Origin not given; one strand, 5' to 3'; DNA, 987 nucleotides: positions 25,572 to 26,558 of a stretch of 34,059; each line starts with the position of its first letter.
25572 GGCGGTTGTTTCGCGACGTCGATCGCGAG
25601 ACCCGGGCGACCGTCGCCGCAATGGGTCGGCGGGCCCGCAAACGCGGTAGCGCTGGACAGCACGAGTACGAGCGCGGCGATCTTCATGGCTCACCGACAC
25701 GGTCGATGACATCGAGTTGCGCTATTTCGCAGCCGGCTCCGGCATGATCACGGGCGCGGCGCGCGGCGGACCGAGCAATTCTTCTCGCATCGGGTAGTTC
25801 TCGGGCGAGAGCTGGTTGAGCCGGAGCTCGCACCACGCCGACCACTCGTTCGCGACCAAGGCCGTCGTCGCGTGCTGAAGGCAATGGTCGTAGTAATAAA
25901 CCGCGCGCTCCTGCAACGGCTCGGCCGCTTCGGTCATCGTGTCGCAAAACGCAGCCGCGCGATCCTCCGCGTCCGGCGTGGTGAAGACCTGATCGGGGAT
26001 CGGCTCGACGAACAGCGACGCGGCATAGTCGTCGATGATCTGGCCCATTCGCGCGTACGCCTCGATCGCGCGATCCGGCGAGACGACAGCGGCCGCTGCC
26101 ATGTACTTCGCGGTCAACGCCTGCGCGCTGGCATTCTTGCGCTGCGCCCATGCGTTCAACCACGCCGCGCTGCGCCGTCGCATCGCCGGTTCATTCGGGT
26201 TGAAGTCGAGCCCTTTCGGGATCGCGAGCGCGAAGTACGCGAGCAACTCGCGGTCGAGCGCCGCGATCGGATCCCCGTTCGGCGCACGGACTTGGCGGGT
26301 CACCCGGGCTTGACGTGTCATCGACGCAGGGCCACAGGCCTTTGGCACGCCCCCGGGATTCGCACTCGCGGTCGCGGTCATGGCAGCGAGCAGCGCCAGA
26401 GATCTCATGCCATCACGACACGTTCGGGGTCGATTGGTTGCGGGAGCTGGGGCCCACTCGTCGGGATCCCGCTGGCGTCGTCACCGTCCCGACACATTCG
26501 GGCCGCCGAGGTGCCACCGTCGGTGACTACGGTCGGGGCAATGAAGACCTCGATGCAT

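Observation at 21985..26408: Pho regulon split by a ~4.5-kb cluster: three paralogous secreted four-Cys proteins, a TonB-C/ExbD-like lipoprotein and a coiled-coil lipoprotein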

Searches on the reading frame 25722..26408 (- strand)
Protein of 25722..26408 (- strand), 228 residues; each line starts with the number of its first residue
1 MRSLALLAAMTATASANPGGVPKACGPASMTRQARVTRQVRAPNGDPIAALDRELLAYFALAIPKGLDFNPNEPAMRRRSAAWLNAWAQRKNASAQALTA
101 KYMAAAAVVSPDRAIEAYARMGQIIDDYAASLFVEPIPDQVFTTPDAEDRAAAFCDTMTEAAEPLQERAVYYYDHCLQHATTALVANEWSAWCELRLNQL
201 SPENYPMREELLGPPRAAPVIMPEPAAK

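Call 3: search_protein_families(library=pfam, proteins=[window:25722-26408:-], max_evalue=1)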
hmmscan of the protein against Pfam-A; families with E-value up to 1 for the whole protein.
window:25722-26408:- (228 aa): 1 family
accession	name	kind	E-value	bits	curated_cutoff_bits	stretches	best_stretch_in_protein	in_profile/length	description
PF08180.16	BAGE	-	0.079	13.4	20.9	1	93-103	10-20/28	B melanoma antigen family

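Call 5: search_protein_families(library=ncbifam, proteins=[window:25722-26408:-], max_evalue=1)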
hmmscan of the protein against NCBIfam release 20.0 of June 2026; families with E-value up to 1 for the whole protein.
window:25722-26408:- (228 aa): 0 families

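Call 38: find_related_loci(query=A3, collection=genome_contigs, flank=10000)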
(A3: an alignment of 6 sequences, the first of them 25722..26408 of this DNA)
Query A3 (228 aa) in genome_contigs; peptide patterns used: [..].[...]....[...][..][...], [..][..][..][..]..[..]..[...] (x = any residue, [..] = any of these).
130 stretches matched a pattern; 57 encode a relative of the query (tblastn E <= 1e-3); 56 distinct loci.
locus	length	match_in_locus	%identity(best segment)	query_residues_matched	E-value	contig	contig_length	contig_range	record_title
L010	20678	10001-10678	68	1-228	1e-99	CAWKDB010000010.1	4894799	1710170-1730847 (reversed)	MAG: uncultured delta proteobacterium isolate MFD05502.bin.2.30 genome assembly, contig: contig_8802, whole genome shotg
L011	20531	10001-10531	39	52-227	7e-36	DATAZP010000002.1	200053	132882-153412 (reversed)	MAG TPA_asm: Kofleriaceae bacterium isolate SMAG_U5708 k141_3830913, whole genome shotgun sequence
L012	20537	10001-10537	37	47-225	1e-34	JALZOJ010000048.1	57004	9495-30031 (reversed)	MAG: Myxococcota bacterium isolate MSU bin108 SD1459_NODE_61_length_57004_cov_15.707685, whole genome shotgun sequence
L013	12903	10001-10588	36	44-226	5e-34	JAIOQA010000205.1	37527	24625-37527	MAG: Deltaproteobacteria bacterium isolate LakeFargette_0920_ALND_MAG_72_12 LacPavin_0920_ALND_scaffold_395475, whole ge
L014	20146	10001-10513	34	52-222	1e-33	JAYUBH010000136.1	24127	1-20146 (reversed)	MAG: Deltaproteobacteria bacterium isolate GFS_6721 GFS_6721_135, whole genome shotgun sequence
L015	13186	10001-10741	31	2-220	9e-32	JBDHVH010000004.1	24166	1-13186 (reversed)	MAG: Kofleriaceae bacterium isolate AS-MICRO-OLR.47 NODE_7042_length_24166_cov_5.730838, whole genome shotgun sequence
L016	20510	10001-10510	36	52-221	4e-31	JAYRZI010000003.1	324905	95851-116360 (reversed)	MAG: Haliangiales bacterium isolate EBPR_s472bin.6 NODE_31_length_324905_cov_7.445027, whole genome shotgun sequence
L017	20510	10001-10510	37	52-221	3e-31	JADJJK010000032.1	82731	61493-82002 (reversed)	MAG: Myxococcales bacterium isolate Ejby_18-Q3-R6-50_BATAC.353 tig00008330-10-830820, whole genome shotgun sequence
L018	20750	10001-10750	33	21-226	3e-30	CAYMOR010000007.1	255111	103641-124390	MAG TPA_asm: uncultured Haliangium sp. isolate binchicken_co237_99 genome assembly, contig: NODE_39_length_255111_cov_22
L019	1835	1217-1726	39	58-226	9e-29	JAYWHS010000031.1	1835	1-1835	MAG: Kofleriaceae bacterium isolate GLR80_GL56_UP_1_concoct_69 GLR80_GL56_UP_1_concoct_69_30, whole genome shotgun seque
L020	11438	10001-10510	36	58-226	2e-27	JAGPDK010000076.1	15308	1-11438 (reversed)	MAG: Kofleriaceae bacterium isolate Gw_SlAct_bin_39 Gw_SlAct_9984_length_15308_cov_4.538173, whole genome shotgun sequen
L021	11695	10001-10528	39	54-228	3e-27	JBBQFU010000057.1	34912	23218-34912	MAG: Haliangiales bacterium isolate Co_metawrap_1004 Cmw_1004_k141_1889268_length_34912_cov_8.9991, whole genome shotgun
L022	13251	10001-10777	29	1-226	5e-27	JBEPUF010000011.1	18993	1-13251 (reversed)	MAG: Deltaproteobacteria bacterium isolate 22E.concoct.107 NODE_2435_length_18993_cov_6.012673:0-18993, whole genome sho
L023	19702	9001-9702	31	21-221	6e-27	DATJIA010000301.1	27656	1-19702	MAG TPA_asm: Kofleriaceae bacterium isolate SMAG_U15526 k141_1228063, whole genome shotgun sequence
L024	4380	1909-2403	33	58-221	2e-26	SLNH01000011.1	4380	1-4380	MAG: Nannocystineae bacterium isolate CSSed165cm_40 CSSed16-5cm-107816, whole genome shotgun sequence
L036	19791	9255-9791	36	52-228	2e-29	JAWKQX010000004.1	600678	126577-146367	MAG: Kofleriaceae bacterium isolate BC1.218 BC1.218.fa-4, whole genome shotgun sequence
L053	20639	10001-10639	30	36-226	4e-19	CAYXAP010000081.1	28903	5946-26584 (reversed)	MAG TPA_asm: uncultured Sandaracinus sp. isolate SRP321284_co1_170 genome assembly, contig: NODE_1840_length_28903_cov_1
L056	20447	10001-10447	27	75-226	2e-14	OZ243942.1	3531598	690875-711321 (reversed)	MAG: Polyangiales bacterium isolate cfb781cd-1d9a-473a-a28b-b216060ad86b genome assembly, chromosome: 1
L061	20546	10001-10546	31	50-213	4e-13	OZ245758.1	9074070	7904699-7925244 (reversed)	MAG: Polyangiales bacterium isolate 1b4c1a86-0460-4abd-8bdf-cdfbe91d77c6 genome assembly, chromosome: 1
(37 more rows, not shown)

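Call 41: search_protein_families(library=pfam, proteins=[L011:6983-10546:+, L016:6968-10549:+, L061:6959-10672:+, L056:6875-10501:+, L053:6938-10744:+], max_evalue=0.001)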
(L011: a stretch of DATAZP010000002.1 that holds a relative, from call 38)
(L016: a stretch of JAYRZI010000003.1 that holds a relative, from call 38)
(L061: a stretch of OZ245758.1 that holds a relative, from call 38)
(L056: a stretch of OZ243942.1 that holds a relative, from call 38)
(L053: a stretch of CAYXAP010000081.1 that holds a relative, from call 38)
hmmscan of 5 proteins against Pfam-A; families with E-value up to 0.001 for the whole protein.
L011:6983-10546:+ (1187 aa): 10 families
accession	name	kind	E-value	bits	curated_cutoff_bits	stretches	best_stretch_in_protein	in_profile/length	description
PF13174.12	TPR_6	-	2.5e-13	50.1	26.3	0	359-386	5-32/33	Tetratricopeptide repeat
PF13428.12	TPR_14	-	3.2e-13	49.4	23.5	0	245-284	1-41/44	Tetratricopeptide repeat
PF13176.12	TPR_7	-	1.5e-09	37.6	27.9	0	283-316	1-34/36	Tetratricopeptide repeat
PF13424.12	TPR_12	-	3.7e-09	37.1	30.1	0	213-274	8-74/77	Tetratricopeptide repeat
PF14559.12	TPR_19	-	4e-08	33.9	25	0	225-284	8-64/68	Tetratricopeptide repeat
PF13432.12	TPR_16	-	7.5e-07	29.9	32.7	1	249-310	1-59/65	Tetratricopeptide repeat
PF07719.23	TPR_2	-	3.6e-06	27.1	27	0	359-387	6-34/34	Tetratricopeptide repeat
PF09976.15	TPR_21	-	2e-05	24.9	25.5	1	222-310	53-142/193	Tetratricopeptide repeat-like domain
PF00515.34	TPR_1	-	0.00039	20.6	27.8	0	282-302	2-22/34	Tetratricopeptide repeat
PF13414.12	TPR_11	-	0.00051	20.1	26.8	0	253-282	2-31/42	TPR repeat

L016:6968-10549:+ (1193 aa): 8 families
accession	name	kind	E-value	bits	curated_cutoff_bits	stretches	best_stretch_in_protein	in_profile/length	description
PF13174.12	TPR_6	-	1.3e-17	63.5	26.3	1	378-405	5-32/33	Tetratricopeptide repeat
PF13428.12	TPR_14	-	4.4e-16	58.2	23.5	0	264-303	1-41/44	Tetratricopeptide repeat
PF13424.12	TPR_12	-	1.7e-11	44.6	30.1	0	359-398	28-70/77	Tetratricopeptide repeat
PF13432.12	TPR_16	-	7.7e-10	39.5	32.7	0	268-332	1-63/65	Tetratricopeptide repeat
PF13176.12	TPR_7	-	1.9e-08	34.2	27.9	0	376-406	2-31/36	Tetratricopeptide repeat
PF07719.23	TPR_2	-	1.6e-07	31.4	27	0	378-406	6-34/34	Tetratricopeptide repeat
PF14559.12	TPR_19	-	6e-07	30.1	25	0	244-303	8-64/68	Tetratricopeptide repeat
PF13181.12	TPR_8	-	0.00056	20.3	25.7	0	375-405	3-33/34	Tetratricopeptide repeat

L061:6959-10672:+ (1237 aa): 4 families
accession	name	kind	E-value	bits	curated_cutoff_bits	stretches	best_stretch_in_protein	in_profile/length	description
PF13174.12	TPR_6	-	3e-17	62.4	26.3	0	227-259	1-33/33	Tetratricopeptide repeat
PF14559.12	TPR_19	-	1.6e-11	44.8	25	0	242-295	7-57/68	Tetratricopeptide repeat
PF07719.23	TPR_2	-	5.7e-09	35.9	27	0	656-677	4-25/34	Tetratricopeptide repeat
PF13428.12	TPR_14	-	1.9e-08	34.6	23.5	0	227-260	2-35/44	Tetratricopeptide repeat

L056:6875-10501:+ (1208 aa): 9 families
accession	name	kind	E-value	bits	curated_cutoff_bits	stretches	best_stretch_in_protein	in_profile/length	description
PF13174.12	TPR_6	-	5.2e-16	58.6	26.3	0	243-274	2-33/33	Tetratricopeptide repeat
PF07719.23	TPR_2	-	1.9e-13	49.8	27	0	243-273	3-33/34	Tetratricopeptide repeat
PF13428.12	TPR_14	-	6.7e-13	48.4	23.5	0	244-275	4-35/44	Tetratricopeptide repeat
PF14559.12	TPR_19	-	8.1e-11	42.5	25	0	651-687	25-62/68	Tetratricopeptide repeat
PF13424.12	TPR_12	-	1.1e-09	38.8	30.1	0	283-347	8-76/77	Tetratricopeptide repeat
PF00515.34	TPR_1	-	4.2e-08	33.1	27.8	0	285-306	8-29/34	Tetratricopeptide repeat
PF13176.12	TPR_7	-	1.9e-06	27.9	27.9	0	397-425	2-32/36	Tetratricopeptide repeat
PF13181.12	TPR_8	-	2.3e-05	24.6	25.7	0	280-307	3-30/34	Tetratricopeptide repeat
PF13432.12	TPR_16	-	0.00032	21.5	32.7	0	253-306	9-60/65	Tetratricopeptide repeat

L053:6938-10744:+ (1268 aa): 6 families
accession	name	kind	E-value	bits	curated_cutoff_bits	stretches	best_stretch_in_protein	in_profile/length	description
PF13174.12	TPR_6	-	3.2e-13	49.8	26.3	0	253-284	2-33/33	Tetratricopeptide repeat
PF14559.12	TPR_19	-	1.7e-09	38.3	25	0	384-437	5-58/68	Tetratricopeptide repeat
PF07719.23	TPR_2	-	5e-09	36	27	0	679-701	3-25/34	Tetratricopeptide repeat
PF13424.12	TPR_12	-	2.2e-07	31.4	30.1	0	947-1016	5-76/77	Tetratricopeptide repeat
PF13428.12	TPR_14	-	9.3e-07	29.4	23.5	0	253-285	3-35/44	Tetratricopeptide repeat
PF13432.12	TPR_16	-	1.2e-06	29.3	32.7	0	990-1021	2-33/65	Tetratricopeptide repeat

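Call 42: search_protein_families(library=ncbifam, proteins=[L011:6983-10546:+, L016:6968-10549:+, L061:6959-10672:+, L056:6875-10501:+, L053:6938-10744:+], max_evalue=0.001)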
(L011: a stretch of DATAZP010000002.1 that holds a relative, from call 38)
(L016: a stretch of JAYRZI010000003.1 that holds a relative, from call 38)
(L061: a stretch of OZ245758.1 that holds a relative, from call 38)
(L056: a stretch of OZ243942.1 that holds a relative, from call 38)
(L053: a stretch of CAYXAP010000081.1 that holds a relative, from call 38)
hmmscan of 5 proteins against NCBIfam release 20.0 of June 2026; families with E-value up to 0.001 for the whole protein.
L011:6983-10546:+ (1187 aa): 2 families
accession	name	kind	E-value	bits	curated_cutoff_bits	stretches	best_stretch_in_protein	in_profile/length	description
TIGR02795.1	tol_pal_ybgF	equivalog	4.5e-15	56.3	90.1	3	225-309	19-104/119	tol-pal system protein YbgF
TIGR03302.1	OM_YfiO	subfamily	1.3e-14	54.2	81.4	2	211-294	36-120/239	outer membrane protein assembly factor BamD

L016:6968-10549:+ (1193 aa): 4 families
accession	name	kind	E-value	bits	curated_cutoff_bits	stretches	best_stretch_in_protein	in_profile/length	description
TIGR02795.1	tol_pal_ybgF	equivalog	4.1e-14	53.2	90.1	1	237-329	13-105/119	tol-pal system protein YbgF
TIGR03302.1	OM_YfiO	subfamily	3.3e-13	49.7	81.4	2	227-371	33-145/239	outer membrane protein assembly factor BamD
NF008068.0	PRK10803.1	equivalog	2.3e-08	34.3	383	0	198-326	135-243/263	cell division protein CpoB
NF052415.1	T3SS_chap_SctY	equivalog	6.5e-05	23.4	70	0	374-409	7-42/106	type III secretion apparatus assembly chaperone SctY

L061:6959-10672:+ (1237 aa): 6 families
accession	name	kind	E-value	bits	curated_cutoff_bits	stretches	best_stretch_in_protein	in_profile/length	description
TIGR02795.1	tol_pal_ybgF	equivalog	7.5e-15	55.6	90.1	1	241-334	17-109/119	tol-pal system protein YbgF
TIGR03302.1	OM_YfiO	subfamily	3.1e-09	36.7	81.4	1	226-330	33-121/239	outer membrane protein assembly factor BamD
TIGR02917.1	PEP_TPR_lipo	equivalog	1.2e-07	30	312.2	1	341-417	563-639/899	XrtA/PEP-CTERM system TPR-repeat protein PrsT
NF040959.1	MamA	equivalog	3.1e-05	23.5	200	0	355-420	47-112/204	magnetosome protein MamA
NF047371.1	FlcA_CTERM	equivalog_domain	5.3e-05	21.9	300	1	169-337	345-509/646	periplasmic flagellar collar protein FlcA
NF008068.0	PRK10803.1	equivalog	0.0005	20.1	383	0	236-306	153-222/263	cell division protein CpoB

L056:6875-10501:+ (1208 aa): 6 families
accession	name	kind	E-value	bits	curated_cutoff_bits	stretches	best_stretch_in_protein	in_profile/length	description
TIGR02795.1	tol_pal_ybgF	equivalog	1e-17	64.9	90.1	1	255-344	16-104/119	tol-pal system protein YbgF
TIGR02917.1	PEP_TPR_lipo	equivalog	8.7e-10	37.1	312.2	1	361-463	568-667/899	XrtA/PEP-CTERM system TPR-repeat protein PrsT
NF040959.1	MamA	equivalog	2.5e-06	27.1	200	0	369-437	46-114/204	magnetosome protein MamA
NF052312.1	T9SS_PorW_SprE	equivalog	5.6e-05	22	250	1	144-356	161-366/716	type IX secretion system periplasmic lipoprotein PorW/SprE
TIGR03302.1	OM_YfiO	subfamily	7.2e-05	22.4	81.4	1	240-430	32-202/239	outer membrane protein assembly factor BamD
NF008756.0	PRK11788.1-4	equivalog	0.00075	18.6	474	0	362-450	109-199/389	lipopolysaccharide assembly protein LapB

L053:6938-10744:+ (1268 aa): 6 families
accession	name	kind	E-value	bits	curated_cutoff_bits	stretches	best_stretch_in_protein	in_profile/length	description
TIGR02795.1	tol_pal_ybgF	equivalog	4e-17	62.9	90.1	1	229-284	54-109/119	tol-pal system protein YbgF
NF008068.0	PRK10803.1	equivalog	2.7e-10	40.7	383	1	262-318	154-211/263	cell division protein CpoB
TIGR03302.1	OM_YfiO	subfamily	3.7e-09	36.4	81.4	0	817-887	33-103/239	outer membrane protein assembly factor BamD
TIGR02917.1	PEP_TPR_lipo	equivalog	2.5e-07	29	312.2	0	368-473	565-667/899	XrtA/PEP-CTERM system TPR-repeat protein PrsT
NF040959.1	MamA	equivalog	6.4e-07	29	200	0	378-445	45-112/204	magnetosome protein MamA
NF008757.0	PRK11788.1-5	equivalog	0.00017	20.9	363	1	369-484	106-223/388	lipopolysaccharide assembly protein LapB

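Call 46: search_protein_families(library=ncbifam, proteins=[L018:2065-5178:+, L018:5224-7227:+, L018:7301-10768:+, L018:10775-12178:+, L018:12564-12821:+, L018:12942-15302:+, L018:15413-16330:+, L018:16822-19890:+], max_evalue=0.00001)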
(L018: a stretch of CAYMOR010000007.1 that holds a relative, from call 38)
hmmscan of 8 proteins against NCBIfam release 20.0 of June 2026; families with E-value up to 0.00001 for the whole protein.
L018:2065-5178:+ (1037 aa): 6 families
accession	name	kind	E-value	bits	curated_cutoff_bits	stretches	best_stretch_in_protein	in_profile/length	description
TIGR02917.1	PEP_TPR_lipo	equivalog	3.8e-14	51.5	312.2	1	861-946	479-564/899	XrtA/PEP-CTERM system TPR-repeat protein PrsT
TIGR02521.1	type_IV_pilW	equivalog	5.7e-11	42.4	154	1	860-943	112-197/234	type IV pilus biogenesis/stability protein PilW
NF033762.1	social_mot_Tgl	equivalog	3.1e-10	39.8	225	1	853-944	37-129/252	social motility TPR repeat lipoprotein Tgl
TIGR02098.1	MJ0042_CXXC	domain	1.9e-08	33.9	20.9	1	1-37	1-37/38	MJ0042-type zinc finger domain-containing protein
NF033920.0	C39_PA2778_fam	equivalog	4.5e-06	26.3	150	0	846-937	155-246/255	PA2778 family cysteine peptidase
NF040959.1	MamA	equivalog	6.5e-06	25.7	200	0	862-941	120-199/204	magnetosome protein MamA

L018:5224-7227:+ (667 aa): 2 families
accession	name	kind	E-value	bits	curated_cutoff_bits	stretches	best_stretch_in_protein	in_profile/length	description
NF033756.1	gliding_GltC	equivalog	4.3e-95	319.7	450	1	181-665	117-619/622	adventurous gliding motility protein GltC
TIGR02795.1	tol_pal_ybgF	equivalog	6.4e-06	26.8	90.1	0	183-260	4-79/119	tol-pal system protein YbgF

L018:7301-10768:+ (1155 aa): 4 families
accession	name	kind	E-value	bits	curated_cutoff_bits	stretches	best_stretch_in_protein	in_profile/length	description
TIGR02795.1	tol_pal_ybgF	equivalog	8.8e-20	71.5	90.1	1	187-283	12-108/119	tol-pal system protein YbgF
TIGR03302.1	OM_YfiO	subfamily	2.3e-12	46.9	81.4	1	176-322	31-145/239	outer membrane protein assembly factor BamD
NF040959.1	MamA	equivalog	1.1e-09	38.1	200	0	653-839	28-197/204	magnetosome protein MamA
NF052415.1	T3SS_chap_SctY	equivalog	6.6e-08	33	70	0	325-390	7-69/106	type III secretion apparatus assembly chaperone SctY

L018:10775-12178:+ (467 aa): 15 families
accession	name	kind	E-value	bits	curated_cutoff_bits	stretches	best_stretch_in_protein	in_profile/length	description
NF033758.1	gliding_GltE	equivalog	2.5e-28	99.2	225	1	54-455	9-380/411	adventurous gliding motility TPR repeat lipoprotein GltE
TIGR02917.1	PEP_TPR_lipo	equivalog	2.4e-21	75.3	312.2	2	233-397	74-234/899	XrtA/PEP-CTERM system TPR-repeat protein PrsT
TIGR02521.1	type_IV_pilW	equivalog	6e-21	75.1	154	3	129-221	24-116/234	type IV pilus biogenesis/stability protein PilW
NF033762.1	social_mot_Tgl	equivalog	7.1e-19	68.1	225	1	282-461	59-242/252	social motility TPR repeat lipoprotein Tgl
NF040959.1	MamA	equivalog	1.7e-17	63.5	200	2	301-400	84-183/204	magnetosome protein MamA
NF047507.1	TPR_BatC_Lepto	exception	3e-15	56.3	175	0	170-237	96-163/214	TPR repeat-containing protein BatC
TIGR00990.1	3a0801s09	subfamily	2.3e-12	46.4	757.25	1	259-433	310-471/615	mitochondrial import receptor subunit TOM70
NF008391.2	PRK11189.1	equivalog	4.4e-12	46.1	250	1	139-211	68-140/297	lipoprotein NlpI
NF002725.1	PRK02603.1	equivalog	5.4e-11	42.8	143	0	139-219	38-121/173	photosystem I assembly protein Ycf3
NF033920.0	C39_PA2778_fam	equivalog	4.2e-10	39.5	150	0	145-224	165-244/255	PA2778 family cysteine peptidase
TIGR02552.1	LcrH_SycD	equivalog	5.3e-09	35.9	104.8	0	337-398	33-94/136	SycD/LcrH family type III secretion system chaperone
NF008757.0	PRK11788.1-5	equivalog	1.1e-08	34.6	363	0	137-264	108-229/388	lipopolysaccharide assembly protein LapB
NF047371.1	FlcA_CTERM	equivalog_domain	1.4e-07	30.4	300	1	282-388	432-539/646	periplasmic flagellar collar protein FlcA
NF008753.0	PRK11788.1-1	equivalog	2.4e-06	26.9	395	0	108-233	152-274/389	lipopolysaccharide assembly protein LapB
NF008756.0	PRK11788.1-4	equivalog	2.5e-06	26.8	474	0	146-274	117-239/389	lipopolysaccharide assembly protein LapB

L018:12564-12821:+ (85 aa): 1 family
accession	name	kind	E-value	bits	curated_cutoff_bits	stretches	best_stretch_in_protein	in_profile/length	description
NF033764.1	gliding_CglF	equivalog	3.5e-20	71.8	90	1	10-85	14-88/88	adventurous gliding motility protein CglF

L018:12942-15302:+ (786 aa): 7 families
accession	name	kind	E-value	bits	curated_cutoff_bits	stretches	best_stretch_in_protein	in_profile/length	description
NF033760.1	gliding_GltG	equivalog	3.8e-112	376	650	1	7-785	3-649/650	adventurous gliding motility protein GltG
NF033768.1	myxo_SS_tail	domain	6.3e-23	80.7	40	1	693-781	1-91/92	AgmX/PglI C-terminal domain-containing protein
NF041660.2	oxygluDhInhib_OdhI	equivalog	1.3e-12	47.7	200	1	24-98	52-125/130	oxoglutarate dehydrogenase inhibitor Odhl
NF049868.1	FhaB_Rv0019c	equivalog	2.7e-12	47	125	1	10-100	68-158/158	FHA domain-containing protein FhaB/FipA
NF052573.1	HisKinEspAMyxo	equivalog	8.4e-12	43.9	1400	1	32-102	50-121/755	serine histidine kinase EspA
NF033761.1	gliding_GltJ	equivalog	6.7e-09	35.4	450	1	693-781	581-671/671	adventurous gliding motility protein GltJ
TIGR03354.1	VI_FHA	hypoth_equivalog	4e-08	33.5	120.25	1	24-210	20-199/420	type VI secretion system-associated FHA domain protein TagH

L018:15413-16330:+ (305 aa): 17 families
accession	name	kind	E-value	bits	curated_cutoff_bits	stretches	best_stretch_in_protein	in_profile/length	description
NF040959.1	MamA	equivalog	2.3e-28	99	200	2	48-177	42-171/204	magnetosome protein MamA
TIGR02917.1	PEP_TPR_lipo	equivalog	1.1e-20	73.2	312.2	1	50-242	302-492/899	XrtA/PEP-CTERM system TPR-repeat protein PrsT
TIGR02552.1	LcrH_SycD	equivalog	2.6e-15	56.3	104.8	1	53-142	28-117/136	SycD/LcrH family type III secretion system chaperone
TIGR02521.1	type_IV_pilW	equivalog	3.6e-15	56.1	154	1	47-203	35-193/234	type IV pilus biogenesis/stability protein PilW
NF008391.2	PRK11189.1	equivalog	1.7e-14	54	250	1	55-185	77-208/297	lipoprotein NlpI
NF047507.1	TPR_BatC_Lepto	exception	5.5e-09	35.8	175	0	230-285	73-128/214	TPR repeat-containing protein BatC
NF008757.0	PRK11788.1-5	equivalog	8.3e-09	35.1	363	0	64-205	128-275/388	lipopolysaccharide assembly protein LapB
TIGR02795.1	tol_pal_ybgF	equivalog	2.3e-08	34.6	90.1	0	205-281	29-104/119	tol-pal system protein YbgF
NF033920.0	C39_PA2778_fam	equivalog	3e-08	33.4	150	0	90-175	169-254/255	PA2778 family cysteine peptidase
NF053607.1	CHU_0125_OmpA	equivalog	4e-08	32.2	620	0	18-138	2-114/639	CHU_0125 family OmpA-like outer membrane integrity protein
NF008755.0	PRK11788.1-3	equivalog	2.2e-07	30.6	430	0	123-219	192-289/388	lipopolysaccharide assembly protein LapB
NF033758.1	gliding_GltE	equivalog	5.7e-07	28.9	225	1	40-272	119-344/411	adventurous gliding motility TPR repeat lipoprotein GltE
TIGR00990.1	3a0801s09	subfamily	1.4e-06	27.2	757.25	0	94-177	311-397/615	mitochondrial import receptor subunit TOM70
TIGR00540.1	TPR_hemY_coli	hypoth_equivalog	2.4e-06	26.6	142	0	89-171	304-385/385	heme biosynthesis-associated TPR protein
NF047371.1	FlcA_CTERM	equivalog_domain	4.9e-06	25.3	300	0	51-139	447-535/646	periplasmic flagellar collar protein FlcA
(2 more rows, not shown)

L018:16822-19890:+ (1022 aa): 5 families
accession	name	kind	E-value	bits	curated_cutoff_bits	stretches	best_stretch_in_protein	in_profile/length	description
TIGR02800.1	propeller_TolB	equivalog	6.6e-31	107.7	343.15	1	505-622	239-355/418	Tol-Pal system beta propeller repeat protein TolB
NF002183.0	PRK01029.1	equivalog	2.5e-13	49.9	405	1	457-543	285-368/429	Tol-Pal system protein TolB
NF033523.0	lasso_peptidase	equivalog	3.5e-10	39.3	400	0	459-545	25-131/638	Atxe2 family lasso peptide isopeptidase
NF003124.0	PRK04043.1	equivalog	8e-09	34.8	428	0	509-585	241-316/419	Tol-Pal system protein TolB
NF053518.1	DipepPtdsDpp5Prph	equivalog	3.8e-08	32.3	900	0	501-570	195-272/655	dipeptidyl-peptidase Dpp5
